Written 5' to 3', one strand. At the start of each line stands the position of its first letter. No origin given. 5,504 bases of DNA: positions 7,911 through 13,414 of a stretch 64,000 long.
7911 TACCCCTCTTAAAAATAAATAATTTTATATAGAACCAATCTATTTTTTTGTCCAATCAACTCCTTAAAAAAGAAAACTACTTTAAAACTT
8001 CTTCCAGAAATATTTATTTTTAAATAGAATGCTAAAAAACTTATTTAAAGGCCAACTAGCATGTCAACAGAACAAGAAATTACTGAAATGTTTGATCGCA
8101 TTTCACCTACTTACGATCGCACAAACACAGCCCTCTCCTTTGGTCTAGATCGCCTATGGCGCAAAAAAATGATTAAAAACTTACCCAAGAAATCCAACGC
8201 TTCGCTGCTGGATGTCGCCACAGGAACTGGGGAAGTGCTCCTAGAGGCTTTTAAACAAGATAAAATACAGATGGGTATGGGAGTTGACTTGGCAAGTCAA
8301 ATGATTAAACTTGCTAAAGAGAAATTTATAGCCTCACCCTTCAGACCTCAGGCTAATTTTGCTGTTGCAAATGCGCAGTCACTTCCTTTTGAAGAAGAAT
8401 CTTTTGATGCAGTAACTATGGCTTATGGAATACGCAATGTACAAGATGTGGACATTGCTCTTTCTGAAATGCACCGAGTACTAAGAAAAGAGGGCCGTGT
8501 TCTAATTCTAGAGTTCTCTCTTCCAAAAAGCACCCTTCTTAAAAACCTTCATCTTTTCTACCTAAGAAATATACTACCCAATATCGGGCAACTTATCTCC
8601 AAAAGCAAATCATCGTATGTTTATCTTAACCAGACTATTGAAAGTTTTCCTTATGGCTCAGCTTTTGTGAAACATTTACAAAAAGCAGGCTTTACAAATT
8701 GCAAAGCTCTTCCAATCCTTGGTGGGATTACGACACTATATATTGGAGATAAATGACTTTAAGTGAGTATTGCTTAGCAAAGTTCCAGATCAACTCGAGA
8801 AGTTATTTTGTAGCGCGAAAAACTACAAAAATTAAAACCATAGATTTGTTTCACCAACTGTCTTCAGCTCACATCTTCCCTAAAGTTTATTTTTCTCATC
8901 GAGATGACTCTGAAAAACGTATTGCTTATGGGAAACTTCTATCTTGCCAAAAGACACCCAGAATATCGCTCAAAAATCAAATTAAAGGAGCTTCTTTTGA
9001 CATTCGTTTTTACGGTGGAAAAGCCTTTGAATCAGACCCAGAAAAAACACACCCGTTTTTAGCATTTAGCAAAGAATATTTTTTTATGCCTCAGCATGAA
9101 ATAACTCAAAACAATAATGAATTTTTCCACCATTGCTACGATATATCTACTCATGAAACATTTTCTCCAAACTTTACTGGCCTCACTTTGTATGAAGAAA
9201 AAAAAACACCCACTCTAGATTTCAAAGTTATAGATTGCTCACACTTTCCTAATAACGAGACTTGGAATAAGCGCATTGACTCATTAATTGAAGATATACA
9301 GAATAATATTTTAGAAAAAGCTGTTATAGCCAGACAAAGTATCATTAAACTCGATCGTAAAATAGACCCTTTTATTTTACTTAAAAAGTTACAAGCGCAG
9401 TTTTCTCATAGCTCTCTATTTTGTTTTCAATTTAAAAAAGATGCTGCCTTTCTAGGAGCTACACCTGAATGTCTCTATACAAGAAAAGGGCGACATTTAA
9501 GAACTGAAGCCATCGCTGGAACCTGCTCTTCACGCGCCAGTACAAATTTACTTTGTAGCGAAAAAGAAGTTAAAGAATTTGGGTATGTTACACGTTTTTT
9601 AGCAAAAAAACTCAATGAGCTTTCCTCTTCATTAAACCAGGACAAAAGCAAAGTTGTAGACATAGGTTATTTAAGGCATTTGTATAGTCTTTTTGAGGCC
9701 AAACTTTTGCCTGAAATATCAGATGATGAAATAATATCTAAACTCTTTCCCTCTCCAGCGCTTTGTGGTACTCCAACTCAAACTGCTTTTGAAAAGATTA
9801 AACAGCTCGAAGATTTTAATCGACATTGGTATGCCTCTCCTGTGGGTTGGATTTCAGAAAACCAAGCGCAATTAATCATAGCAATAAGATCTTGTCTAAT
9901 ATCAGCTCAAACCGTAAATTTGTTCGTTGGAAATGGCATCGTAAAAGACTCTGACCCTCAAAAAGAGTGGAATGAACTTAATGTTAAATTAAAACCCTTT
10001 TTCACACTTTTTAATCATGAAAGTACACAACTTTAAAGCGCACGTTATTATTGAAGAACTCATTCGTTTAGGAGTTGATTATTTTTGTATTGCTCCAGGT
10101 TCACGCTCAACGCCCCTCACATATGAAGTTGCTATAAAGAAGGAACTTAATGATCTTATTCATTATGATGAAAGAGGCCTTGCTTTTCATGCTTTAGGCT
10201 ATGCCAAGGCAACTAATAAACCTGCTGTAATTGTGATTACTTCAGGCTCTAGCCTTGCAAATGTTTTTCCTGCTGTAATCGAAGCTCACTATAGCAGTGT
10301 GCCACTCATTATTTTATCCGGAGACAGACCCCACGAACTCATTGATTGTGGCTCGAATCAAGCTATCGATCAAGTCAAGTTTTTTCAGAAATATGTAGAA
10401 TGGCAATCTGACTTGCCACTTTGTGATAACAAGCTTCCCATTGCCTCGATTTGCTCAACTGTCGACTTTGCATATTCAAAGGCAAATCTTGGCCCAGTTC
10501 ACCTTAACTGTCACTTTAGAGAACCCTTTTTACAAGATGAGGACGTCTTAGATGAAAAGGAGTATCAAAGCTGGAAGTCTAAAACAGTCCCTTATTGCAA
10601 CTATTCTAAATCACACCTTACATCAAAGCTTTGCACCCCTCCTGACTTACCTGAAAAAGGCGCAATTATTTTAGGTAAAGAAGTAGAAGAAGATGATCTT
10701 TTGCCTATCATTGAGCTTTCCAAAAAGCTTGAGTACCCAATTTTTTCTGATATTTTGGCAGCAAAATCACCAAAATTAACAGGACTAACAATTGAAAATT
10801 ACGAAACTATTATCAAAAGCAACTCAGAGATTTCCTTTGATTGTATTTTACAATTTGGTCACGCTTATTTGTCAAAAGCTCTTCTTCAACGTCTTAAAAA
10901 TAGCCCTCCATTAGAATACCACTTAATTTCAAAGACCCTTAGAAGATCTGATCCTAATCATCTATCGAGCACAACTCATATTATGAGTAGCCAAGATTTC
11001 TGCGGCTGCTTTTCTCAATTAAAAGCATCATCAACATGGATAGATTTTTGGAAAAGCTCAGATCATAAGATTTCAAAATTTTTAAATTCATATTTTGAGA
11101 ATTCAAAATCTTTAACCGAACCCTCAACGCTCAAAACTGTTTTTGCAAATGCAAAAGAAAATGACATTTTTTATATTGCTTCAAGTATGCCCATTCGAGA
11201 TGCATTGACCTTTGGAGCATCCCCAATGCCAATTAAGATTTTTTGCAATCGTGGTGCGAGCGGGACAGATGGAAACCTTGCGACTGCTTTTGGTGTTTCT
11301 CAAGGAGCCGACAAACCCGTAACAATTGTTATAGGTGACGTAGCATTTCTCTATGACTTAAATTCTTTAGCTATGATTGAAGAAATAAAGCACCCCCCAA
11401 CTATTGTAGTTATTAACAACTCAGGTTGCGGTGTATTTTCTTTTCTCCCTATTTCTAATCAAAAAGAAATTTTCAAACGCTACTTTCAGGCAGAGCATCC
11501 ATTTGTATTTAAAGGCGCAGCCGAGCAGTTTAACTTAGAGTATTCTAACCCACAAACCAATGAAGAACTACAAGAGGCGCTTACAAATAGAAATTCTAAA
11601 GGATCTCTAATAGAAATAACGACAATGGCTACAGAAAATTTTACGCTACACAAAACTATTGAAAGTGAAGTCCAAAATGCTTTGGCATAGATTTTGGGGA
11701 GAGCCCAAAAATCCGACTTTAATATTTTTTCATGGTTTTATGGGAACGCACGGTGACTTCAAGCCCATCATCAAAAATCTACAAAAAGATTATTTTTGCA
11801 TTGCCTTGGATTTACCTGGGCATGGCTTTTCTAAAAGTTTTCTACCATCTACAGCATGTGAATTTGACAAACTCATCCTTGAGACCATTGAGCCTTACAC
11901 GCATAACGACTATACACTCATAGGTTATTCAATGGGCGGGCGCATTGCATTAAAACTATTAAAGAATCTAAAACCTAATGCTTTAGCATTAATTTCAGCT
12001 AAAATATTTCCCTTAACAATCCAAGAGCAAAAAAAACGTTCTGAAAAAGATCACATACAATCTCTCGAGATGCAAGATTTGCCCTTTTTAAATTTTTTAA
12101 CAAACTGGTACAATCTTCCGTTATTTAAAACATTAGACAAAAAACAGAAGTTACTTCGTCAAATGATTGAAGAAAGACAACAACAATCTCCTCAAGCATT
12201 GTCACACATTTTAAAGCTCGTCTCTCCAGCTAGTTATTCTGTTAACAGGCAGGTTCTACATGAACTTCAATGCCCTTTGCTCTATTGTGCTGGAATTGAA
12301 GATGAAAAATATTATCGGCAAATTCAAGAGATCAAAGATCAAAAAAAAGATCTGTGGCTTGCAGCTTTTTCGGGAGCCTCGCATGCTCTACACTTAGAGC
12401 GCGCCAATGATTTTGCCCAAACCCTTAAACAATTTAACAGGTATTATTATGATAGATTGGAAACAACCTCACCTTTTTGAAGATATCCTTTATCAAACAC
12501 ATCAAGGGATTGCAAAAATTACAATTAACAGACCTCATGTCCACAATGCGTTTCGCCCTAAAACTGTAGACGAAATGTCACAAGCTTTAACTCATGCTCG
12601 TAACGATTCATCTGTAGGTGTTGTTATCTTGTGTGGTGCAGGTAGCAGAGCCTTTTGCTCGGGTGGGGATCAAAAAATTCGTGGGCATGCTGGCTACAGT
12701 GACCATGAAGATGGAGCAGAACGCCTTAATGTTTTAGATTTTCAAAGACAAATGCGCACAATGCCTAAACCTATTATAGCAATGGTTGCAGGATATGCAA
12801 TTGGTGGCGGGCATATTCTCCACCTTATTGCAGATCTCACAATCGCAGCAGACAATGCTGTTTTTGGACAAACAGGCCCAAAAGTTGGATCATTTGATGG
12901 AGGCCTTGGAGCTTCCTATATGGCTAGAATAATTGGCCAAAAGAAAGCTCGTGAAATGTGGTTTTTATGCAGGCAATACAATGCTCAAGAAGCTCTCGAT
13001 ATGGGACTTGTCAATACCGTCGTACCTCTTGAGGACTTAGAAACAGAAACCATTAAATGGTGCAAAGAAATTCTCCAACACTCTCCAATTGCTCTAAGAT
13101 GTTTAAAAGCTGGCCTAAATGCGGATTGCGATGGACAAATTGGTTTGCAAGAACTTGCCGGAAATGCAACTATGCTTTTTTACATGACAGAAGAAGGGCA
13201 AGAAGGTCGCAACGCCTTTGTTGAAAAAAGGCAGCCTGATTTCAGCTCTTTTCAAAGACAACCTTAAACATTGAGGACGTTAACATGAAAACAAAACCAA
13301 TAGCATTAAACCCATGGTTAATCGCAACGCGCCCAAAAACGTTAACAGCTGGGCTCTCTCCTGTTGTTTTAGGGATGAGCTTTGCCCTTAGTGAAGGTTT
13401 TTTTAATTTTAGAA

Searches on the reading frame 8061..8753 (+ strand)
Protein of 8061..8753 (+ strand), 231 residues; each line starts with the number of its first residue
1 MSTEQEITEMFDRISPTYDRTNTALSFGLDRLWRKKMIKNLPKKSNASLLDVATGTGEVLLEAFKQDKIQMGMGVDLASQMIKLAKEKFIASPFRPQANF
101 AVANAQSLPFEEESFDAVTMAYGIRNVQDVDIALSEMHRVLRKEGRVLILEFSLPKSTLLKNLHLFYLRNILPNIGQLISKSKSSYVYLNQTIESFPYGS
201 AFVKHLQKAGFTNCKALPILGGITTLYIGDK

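Call 45: search_protein_families(library=pfam, proteins=[window:8061-8753:+], max_evalue=0.00001)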
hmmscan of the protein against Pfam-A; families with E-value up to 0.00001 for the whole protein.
window:8061-8753:+ (231 aa): 6 families
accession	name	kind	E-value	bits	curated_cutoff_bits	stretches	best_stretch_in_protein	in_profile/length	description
PF01209.24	Ubie_methyltran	-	7e-54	183.1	20.1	1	3-231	5-233/233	ubiE/COQ5 methyltransferase family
PF08241.18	Methyltransf_11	-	9.6e-20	71.5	21.2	1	50-149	1-95/95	Methyltransferase domain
PF13649.12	Methyltransf_25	-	2.6e-17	63.7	27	1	50-145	2-97/97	Methyltransferase domain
PF13847.12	Methyltransf_31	-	7.6e-16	58.5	27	1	44-156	2-120/145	Methyltransferase domain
PF13489.12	Methyltransf_23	-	5.2e-14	52.7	27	1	30-166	6-135/164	Methyltransferase domain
PF08242.18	Methyltransf_12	-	1.5e-11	45.3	30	1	50-147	1-98/98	Methyltransferase domain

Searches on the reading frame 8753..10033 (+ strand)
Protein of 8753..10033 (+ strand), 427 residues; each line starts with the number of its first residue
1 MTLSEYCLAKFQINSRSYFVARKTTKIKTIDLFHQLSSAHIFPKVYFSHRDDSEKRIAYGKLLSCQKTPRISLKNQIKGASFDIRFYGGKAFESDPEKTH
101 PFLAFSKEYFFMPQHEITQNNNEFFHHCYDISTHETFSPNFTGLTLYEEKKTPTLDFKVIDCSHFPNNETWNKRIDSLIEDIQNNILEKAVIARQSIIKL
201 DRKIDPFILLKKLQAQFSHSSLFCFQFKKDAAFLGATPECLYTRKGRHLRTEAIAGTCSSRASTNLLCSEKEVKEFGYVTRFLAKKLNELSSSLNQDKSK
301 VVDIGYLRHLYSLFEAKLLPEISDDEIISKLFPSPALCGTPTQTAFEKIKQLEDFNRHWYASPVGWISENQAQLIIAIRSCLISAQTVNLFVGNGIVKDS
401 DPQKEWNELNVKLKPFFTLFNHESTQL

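Call 45: search_protein_families(library=pfam, proteins=[window:8753-10033:+], max_evalue=0.00001)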
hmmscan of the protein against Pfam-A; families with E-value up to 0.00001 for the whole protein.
window:8753-10033:+ (427 aa): 1 family
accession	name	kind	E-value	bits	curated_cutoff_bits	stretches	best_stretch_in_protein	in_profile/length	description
PF00425.24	Chorismate_bind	-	1.2e-58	199.1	27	1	168-412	2-257/257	chorismate binding enzyme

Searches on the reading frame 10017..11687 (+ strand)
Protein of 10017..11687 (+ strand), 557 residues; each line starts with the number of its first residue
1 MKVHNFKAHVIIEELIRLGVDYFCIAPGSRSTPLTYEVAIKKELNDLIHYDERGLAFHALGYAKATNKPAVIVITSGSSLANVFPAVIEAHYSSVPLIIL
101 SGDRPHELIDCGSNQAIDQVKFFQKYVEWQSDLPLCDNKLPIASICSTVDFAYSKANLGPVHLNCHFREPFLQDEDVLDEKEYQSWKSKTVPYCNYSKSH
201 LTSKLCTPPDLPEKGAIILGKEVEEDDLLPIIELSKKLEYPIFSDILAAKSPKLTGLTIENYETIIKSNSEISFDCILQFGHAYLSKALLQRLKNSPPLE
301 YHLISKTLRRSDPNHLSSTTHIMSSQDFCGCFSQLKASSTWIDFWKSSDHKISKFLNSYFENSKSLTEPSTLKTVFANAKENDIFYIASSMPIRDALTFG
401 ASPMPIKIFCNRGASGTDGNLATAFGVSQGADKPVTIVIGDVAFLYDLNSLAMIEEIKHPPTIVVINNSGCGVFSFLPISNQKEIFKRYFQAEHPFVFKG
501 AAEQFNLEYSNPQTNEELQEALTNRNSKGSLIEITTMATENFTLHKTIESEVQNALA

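Call 45: search_protein_families(library=pfam, proteins=[window:10017-11687:+], max_evalue=0.00001)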
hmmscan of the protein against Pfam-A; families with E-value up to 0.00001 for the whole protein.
window:10017-11687:+ (557 aa): 3 families
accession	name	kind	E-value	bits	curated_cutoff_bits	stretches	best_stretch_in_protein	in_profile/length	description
PF02776.23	TPP_enzyme_N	-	2.4e-21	76.1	26.8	1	8-121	4-118/119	Thiamine pyrophosphate enzyme, N-terminal TPP binding domain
PF16582.11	TPP_enzyme_M_2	-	2.2e-12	47.6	30.1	1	183-375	7-196/208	Middle domain of thiamine pyrophosphate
PF02775.26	TPP_enzyme_C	-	4.4e-09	36.8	21.9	1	420-524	33-139/151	Thiamine pyrophosphate enzyme, C-terminal TPP binding domain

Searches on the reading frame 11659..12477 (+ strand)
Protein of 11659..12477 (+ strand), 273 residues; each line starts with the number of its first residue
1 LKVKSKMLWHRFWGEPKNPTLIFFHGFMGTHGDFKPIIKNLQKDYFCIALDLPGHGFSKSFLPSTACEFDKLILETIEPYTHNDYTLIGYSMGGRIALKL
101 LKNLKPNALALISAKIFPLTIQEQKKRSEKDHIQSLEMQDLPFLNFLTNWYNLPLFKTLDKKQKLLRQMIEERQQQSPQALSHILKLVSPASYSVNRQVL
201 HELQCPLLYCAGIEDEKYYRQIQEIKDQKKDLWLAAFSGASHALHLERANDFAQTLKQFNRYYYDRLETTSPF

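Call 45: search_protein_families(library=pfam, proteins=[window:11659-12477:+], max_evalue=0.00001)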
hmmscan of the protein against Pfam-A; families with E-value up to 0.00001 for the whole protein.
window:11659-12477:+ (273 aa): 4 families
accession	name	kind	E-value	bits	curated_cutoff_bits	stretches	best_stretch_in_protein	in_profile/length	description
PF00561.26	Abhydrolase_1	-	1e-16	61.8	25.8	1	19-118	1-107/245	alpha/beta hydrolase fold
PF12697.13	Abhydrolase_6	-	5.3e-14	53.8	26.3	1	21-254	1-216/217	Alpha/beta hydrolase family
PF12146.15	Hydrolase_4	-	2.1e-08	34.2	27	1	19-247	5-237/239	Serine aminopeptidase, S33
PF00975.26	Thioesterase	-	1e-07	32.8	26.4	1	20-124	2-105/226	Thioesterase domain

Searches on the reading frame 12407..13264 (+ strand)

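Call 46: search_protein_families(library=pfam, proteins=[window:12407-13264:+], max_evalue=0.00001)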
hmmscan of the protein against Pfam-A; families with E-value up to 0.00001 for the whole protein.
window:12407-13264:+ (286 aa): 2 families
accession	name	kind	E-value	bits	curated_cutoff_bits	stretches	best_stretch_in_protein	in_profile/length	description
PF00378.25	ECH_1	-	5.7e-78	262.2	27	1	31-280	2-249/251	Enoyl-CoA hydratase/isomerase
PF16113.10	ECH_2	-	7.7e-24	85.2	27.2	1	36-212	2-178/335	Enoyl-CoA hydratase/isomerase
